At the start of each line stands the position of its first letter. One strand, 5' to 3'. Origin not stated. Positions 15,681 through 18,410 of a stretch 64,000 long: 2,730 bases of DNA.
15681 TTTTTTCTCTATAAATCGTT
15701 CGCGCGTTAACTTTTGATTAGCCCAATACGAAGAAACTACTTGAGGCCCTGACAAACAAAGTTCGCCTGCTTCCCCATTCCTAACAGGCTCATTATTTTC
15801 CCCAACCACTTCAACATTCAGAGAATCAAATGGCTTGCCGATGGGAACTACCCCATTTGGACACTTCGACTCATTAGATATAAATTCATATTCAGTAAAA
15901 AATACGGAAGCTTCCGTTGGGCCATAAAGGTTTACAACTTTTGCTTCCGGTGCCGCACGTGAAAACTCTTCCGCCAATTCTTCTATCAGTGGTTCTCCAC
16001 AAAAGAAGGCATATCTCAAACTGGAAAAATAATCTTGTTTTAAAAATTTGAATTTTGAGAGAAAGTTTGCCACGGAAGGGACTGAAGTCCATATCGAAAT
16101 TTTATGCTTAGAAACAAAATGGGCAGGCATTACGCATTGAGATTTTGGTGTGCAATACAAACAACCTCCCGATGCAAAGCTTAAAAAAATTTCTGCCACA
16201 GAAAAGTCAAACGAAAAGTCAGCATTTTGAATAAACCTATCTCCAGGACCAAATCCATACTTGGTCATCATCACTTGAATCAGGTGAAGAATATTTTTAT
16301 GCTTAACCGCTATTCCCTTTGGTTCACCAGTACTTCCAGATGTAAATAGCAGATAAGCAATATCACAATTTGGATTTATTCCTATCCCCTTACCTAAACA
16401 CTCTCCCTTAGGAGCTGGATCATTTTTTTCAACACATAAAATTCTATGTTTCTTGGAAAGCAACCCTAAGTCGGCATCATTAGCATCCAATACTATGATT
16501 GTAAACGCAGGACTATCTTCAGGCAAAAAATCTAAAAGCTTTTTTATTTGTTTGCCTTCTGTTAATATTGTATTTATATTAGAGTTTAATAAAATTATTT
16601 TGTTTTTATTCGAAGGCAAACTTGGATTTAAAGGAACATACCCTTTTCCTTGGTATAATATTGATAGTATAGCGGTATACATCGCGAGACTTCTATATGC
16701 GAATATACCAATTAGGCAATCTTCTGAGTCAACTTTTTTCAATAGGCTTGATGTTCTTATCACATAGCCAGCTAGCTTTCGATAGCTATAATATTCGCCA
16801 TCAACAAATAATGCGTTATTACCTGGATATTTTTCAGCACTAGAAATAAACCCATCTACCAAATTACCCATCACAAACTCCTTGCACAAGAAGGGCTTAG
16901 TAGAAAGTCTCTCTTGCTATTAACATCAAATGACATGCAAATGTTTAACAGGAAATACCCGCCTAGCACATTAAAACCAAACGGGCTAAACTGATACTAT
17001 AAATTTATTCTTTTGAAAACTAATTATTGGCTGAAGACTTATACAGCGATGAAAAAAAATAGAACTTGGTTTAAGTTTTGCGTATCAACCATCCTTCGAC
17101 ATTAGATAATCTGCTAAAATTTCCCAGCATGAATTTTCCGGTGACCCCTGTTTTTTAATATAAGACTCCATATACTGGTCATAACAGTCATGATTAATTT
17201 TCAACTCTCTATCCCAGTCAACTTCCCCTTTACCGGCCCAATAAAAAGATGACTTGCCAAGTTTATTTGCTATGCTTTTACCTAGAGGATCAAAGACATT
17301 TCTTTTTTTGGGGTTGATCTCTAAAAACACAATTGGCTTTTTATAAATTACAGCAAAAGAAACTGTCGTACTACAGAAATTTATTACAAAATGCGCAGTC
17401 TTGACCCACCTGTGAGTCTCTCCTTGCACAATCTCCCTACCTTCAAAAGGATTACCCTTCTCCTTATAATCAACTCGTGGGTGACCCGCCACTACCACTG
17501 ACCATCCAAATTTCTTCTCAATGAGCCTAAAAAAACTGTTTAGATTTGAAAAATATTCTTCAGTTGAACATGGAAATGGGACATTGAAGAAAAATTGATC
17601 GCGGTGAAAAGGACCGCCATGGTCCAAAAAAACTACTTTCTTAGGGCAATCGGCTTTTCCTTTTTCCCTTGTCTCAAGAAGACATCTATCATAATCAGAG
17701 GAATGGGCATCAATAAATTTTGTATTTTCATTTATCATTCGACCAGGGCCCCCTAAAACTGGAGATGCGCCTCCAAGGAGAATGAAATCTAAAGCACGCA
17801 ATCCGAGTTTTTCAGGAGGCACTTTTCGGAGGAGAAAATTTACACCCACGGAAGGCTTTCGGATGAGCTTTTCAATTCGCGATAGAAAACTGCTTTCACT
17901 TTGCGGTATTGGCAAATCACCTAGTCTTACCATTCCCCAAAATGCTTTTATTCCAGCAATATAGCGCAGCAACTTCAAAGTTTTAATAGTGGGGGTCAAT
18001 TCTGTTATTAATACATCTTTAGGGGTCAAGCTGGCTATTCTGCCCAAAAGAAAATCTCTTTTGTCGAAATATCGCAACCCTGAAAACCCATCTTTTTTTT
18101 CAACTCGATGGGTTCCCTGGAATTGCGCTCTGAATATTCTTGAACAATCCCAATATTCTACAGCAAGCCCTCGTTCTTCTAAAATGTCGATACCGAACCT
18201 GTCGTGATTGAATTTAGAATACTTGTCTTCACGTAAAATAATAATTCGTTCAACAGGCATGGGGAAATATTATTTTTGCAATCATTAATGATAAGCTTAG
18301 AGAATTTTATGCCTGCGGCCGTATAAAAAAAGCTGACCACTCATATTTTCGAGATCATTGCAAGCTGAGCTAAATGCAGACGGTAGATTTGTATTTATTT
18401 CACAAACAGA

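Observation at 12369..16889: Dlt/NRPS-like aminoacylation module (adenylation enzyme + carrier fusion + formyltransferase) inside a nonulosonate locus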

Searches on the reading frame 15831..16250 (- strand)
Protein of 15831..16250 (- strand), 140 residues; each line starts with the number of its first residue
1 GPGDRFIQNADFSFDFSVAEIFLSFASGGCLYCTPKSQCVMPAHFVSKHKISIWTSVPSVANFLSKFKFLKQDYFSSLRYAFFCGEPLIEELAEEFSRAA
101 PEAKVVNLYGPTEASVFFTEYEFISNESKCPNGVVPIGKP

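Call 116: search_solved_structures(query=window:15831-16250:-, max_evalue=1e-8, show_alignments=5)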
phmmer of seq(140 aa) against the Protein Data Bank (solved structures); distinct sequences matched with E-value up to 1e-8: 20.
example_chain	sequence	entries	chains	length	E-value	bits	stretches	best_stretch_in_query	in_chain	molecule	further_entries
4oxi_A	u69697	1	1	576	2e-27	99.5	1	4-138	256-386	Enterobactin synthetase component F-related protein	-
8xjz_C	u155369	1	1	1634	2.2e-17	67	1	5-121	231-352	Peptide synthetase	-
3dhv_A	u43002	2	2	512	5.1e-17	65.8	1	3-120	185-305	D-alanine-poly(phosphoribitol) ligase | D-alanine--poly(phosphoribitol) ligase subunit 1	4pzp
3fcc_A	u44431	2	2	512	5.1e-17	65.8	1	3-120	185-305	D-alanine--poly(phosphoribitol) ligase subunit 1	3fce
3e7w_A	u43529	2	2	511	7.6e-17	65.2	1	3-137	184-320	D-alanine--poly(phosphoribitol) ligase subunit 1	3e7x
8k4r_A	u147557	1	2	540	1.2e-15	61.3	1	4-138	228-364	Non-ribosomal peptide synthetase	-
6o6e_B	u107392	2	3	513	1.6e-15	60.9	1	2-122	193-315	L-proline--[L-prolyl-carrier protein] ligase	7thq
7vhv_D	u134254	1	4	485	2.7e-15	60.2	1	5-123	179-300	D-alanine--D-alanyl carrier protein ligase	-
6mfy_A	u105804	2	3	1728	3.9e-15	59.7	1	4-140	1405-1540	Linear gramicidin synthase subunit A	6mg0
9be3_A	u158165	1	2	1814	4.5e-15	59.5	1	4-140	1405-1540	Linear gramicidin synthase subunit A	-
9be4_A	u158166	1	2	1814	4.5e-15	59.5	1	4-140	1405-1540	Linear gramicidin synthase subunit A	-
9meh_A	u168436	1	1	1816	4.5e-15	59.5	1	4-140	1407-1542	Linear gramicidin synthase subunit A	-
6mfz_A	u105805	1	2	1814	4.5e-15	59.5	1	4-140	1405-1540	Linear gramicidin synthase subunit A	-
6akd_A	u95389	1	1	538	2.3e-14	57.2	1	1-138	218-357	AMP-dependent synthetase and ligase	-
7r27_A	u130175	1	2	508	1.7e-13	54.4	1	9-124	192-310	D-alanine--D-alanyl carrier protein ligase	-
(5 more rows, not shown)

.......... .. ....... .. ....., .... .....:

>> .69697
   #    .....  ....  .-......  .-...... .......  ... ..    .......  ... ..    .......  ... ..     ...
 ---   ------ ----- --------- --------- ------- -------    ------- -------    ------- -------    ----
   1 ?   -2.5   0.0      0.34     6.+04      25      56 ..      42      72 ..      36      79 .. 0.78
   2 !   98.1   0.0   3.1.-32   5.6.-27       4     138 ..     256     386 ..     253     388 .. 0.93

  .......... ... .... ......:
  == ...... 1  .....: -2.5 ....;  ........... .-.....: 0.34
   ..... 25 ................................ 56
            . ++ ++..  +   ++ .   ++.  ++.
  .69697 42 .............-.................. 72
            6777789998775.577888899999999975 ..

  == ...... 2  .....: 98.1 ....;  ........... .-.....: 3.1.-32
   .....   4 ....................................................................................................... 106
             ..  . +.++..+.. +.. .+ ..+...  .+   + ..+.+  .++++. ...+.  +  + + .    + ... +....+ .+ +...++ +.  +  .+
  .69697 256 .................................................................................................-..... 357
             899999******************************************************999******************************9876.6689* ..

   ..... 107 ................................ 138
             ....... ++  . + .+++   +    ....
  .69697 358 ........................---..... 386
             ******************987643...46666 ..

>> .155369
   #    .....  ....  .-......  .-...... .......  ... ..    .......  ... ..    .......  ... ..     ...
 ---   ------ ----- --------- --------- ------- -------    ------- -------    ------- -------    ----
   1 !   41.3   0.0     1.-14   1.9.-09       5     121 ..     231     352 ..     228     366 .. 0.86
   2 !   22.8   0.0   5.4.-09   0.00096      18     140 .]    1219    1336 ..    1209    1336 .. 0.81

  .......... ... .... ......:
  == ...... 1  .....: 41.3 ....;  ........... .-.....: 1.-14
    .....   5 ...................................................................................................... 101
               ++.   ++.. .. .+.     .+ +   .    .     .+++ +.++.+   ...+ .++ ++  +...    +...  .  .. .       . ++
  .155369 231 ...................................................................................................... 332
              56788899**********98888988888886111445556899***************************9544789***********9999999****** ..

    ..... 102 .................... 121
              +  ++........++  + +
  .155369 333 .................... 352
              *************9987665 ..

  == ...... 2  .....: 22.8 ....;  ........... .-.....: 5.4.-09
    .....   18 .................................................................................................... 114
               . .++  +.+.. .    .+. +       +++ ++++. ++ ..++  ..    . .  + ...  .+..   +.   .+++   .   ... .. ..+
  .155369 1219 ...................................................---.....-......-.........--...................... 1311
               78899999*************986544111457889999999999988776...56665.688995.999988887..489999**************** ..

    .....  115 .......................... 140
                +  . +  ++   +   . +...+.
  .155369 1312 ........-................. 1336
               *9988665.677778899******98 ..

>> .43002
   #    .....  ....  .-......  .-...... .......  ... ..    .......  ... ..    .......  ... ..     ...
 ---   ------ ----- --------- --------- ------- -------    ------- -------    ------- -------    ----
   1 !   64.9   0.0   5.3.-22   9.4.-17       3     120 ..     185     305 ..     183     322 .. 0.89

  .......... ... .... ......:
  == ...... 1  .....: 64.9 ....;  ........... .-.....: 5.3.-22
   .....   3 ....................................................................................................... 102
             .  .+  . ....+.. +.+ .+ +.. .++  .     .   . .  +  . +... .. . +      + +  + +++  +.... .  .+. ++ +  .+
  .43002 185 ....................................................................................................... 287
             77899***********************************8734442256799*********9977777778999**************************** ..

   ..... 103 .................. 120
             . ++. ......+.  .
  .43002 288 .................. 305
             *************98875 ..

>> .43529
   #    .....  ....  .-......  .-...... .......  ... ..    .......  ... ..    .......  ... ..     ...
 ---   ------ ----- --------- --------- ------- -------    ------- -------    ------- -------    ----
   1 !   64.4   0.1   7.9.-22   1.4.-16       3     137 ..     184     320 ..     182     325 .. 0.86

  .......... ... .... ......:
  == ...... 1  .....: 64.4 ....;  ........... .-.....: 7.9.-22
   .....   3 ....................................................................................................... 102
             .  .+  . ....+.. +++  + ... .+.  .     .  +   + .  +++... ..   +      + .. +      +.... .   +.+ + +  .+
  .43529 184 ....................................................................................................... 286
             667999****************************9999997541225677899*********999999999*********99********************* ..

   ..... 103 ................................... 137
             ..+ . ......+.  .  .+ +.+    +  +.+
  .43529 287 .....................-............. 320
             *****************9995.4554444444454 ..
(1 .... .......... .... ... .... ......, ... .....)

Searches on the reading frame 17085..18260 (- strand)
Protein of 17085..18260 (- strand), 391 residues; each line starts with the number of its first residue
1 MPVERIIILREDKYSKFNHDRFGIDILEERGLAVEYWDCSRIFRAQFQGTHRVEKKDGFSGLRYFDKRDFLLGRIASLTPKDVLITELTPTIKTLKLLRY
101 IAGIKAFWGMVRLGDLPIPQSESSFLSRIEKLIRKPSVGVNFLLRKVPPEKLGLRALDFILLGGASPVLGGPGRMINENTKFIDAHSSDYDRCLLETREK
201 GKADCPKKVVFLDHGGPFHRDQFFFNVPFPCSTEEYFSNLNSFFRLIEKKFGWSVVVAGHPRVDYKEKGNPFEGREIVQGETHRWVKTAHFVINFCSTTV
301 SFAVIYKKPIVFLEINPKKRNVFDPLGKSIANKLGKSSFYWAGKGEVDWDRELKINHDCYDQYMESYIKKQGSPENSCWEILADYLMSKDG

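Call 3: search_protein_families(library=pfam, proteins=[window:17085-18260:-])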
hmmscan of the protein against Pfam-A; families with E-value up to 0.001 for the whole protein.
window:17085-18260:- (391 aa): 0 families

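Call 4: search_protein_families(library=ncbifam, proteins=[window:17085-18260:-])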
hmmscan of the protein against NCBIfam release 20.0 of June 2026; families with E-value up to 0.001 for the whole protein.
window:17085-18260:- (391 aa): 0 families

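Call 58: search_protein_families(library=pfam, proteins=[window:17085-18260:-], max_evalue=5)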
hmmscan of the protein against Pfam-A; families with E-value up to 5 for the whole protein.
window:17085-18260:- (391 aa): 0 families

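Call 60: search_solved_structures(query=window:17085-18260:-, max_evalue=10)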
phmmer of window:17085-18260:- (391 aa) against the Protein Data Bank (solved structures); distinct sequences matched with E-value up to 10: 1.
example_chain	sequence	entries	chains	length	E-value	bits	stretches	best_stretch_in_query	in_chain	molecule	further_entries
7w5z_Y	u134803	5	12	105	1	11.2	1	322-362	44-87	Cytochrome c oxidase subunit TT25 | Lysozyme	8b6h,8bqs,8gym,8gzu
